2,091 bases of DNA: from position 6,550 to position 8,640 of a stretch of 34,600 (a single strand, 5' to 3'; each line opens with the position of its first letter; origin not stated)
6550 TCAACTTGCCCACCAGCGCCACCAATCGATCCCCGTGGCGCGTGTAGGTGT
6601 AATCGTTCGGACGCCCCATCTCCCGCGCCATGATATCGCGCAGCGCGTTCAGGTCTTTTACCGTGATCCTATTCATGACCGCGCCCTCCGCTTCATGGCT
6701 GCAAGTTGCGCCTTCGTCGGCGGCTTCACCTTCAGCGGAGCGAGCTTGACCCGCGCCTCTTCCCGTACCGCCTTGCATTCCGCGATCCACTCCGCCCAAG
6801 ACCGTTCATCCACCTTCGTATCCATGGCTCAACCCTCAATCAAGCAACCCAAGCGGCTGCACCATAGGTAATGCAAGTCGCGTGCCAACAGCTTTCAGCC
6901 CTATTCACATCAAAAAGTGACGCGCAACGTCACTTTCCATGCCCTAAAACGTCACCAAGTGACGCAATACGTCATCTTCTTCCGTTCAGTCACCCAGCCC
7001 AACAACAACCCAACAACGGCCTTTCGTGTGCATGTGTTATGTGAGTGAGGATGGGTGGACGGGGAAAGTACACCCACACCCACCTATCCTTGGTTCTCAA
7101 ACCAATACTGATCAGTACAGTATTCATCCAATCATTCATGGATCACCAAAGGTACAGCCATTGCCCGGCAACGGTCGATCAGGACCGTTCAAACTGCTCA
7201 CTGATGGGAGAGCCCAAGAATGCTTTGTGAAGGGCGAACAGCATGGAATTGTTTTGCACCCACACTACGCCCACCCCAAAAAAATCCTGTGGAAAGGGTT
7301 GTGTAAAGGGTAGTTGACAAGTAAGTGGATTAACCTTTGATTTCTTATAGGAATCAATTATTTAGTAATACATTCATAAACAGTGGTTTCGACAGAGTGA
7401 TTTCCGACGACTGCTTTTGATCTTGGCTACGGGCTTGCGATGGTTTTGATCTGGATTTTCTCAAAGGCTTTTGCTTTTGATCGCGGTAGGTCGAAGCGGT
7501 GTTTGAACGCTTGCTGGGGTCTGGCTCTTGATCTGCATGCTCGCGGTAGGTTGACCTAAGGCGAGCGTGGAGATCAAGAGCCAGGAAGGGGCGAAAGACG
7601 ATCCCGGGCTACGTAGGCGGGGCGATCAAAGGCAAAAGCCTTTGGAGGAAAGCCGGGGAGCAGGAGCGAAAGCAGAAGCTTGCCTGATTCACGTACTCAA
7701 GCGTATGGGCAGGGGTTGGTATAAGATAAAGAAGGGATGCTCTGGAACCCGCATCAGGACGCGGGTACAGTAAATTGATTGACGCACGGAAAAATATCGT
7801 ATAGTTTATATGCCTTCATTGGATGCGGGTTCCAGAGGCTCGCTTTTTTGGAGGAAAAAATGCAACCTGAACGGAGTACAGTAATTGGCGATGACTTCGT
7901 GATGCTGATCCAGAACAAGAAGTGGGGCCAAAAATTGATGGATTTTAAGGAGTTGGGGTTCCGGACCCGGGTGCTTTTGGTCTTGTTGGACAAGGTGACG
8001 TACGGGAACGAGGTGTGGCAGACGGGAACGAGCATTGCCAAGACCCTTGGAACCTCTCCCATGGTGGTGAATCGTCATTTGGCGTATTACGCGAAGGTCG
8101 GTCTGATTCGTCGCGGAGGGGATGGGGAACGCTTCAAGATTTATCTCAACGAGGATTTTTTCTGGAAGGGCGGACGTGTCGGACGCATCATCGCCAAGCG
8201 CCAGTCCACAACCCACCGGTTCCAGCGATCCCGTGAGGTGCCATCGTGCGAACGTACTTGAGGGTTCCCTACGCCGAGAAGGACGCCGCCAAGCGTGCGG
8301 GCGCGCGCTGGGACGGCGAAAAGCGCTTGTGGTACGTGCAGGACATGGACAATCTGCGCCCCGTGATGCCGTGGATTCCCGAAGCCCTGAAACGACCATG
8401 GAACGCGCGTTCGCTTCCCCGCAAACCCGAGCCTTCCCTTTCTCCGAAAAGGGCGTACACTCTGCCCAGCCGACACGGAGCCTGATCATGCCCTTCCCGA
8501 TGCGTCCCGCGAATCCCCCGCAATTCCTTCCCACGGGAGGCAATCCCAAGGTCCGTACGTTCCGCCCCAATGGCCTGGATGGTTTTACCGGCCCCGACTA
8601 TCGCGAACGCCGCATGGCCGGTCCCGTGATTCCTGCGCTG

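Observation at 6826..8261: About 1 kb of non-coding low-GC DNA with GATC iterons, a nested 180-bp dyad and an AT-rich tract next to a RepL-like gene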

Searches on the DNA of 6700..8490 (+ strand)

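Call 13: search_dna_similar(query=window:6826-7859:+, collection=phages, mode=distant)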
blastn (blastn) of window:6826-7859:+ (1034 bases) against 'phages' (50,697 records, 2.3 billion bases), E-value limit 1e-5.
No match.

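Call 51: search_rna_families(source=window, start=6700, end=8000, threshold=evalue, max_evalue=10)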
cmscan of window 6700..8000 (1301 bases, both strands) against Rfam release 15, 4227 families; matches with E-value up to 10: 6.
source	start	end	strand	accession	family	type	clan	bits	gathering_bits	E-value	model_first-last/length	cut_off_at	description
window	7722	7859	+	RF04121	mir-1289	Gene; miRNA;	-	27.5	66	0.0049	1-91/91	no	mir-1289 microRNA precursor family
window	7523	7582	+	RF03702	MIR851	Gene; miRNA;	-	26.2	90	0.016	1-108/108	no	MIR851 microRNA precursor family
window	7517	7589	+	RF00939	mir-504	Gene; miRNA;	-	19.2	57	0.74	1-78/78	no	mir-504 microRNA precursor family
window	7732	7780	+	RF02241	Xoo2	Gene; sRNA;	-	18.7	45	0.79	1-78/78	no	Xanthomonadaceae sRNA Xoo2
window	7216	7289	-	RF03894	mir-5736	Gene; miRNA;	-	18.6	90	2.5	1-80/80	no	mir-5736 microRNA precursor family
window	7257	7306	+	RF04137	MIR834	Gene; miRNA;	-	13.2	200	7.9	72-126/181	no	MIR834 microRNA precursor family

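Call 112: search_dna_similar(query=window:7290-8490:+, collection=plasmids, mode=distant, max_evalue=0.001)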
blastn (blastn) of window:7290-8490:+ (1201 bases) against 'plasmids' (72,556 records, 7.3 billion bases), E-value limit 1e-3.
No match.
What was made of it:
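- Tried and rejected: DNA similarity. blastn of the gap against phages, and of the gap plus genes against plasmids, gave no match (calls 13, 112).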
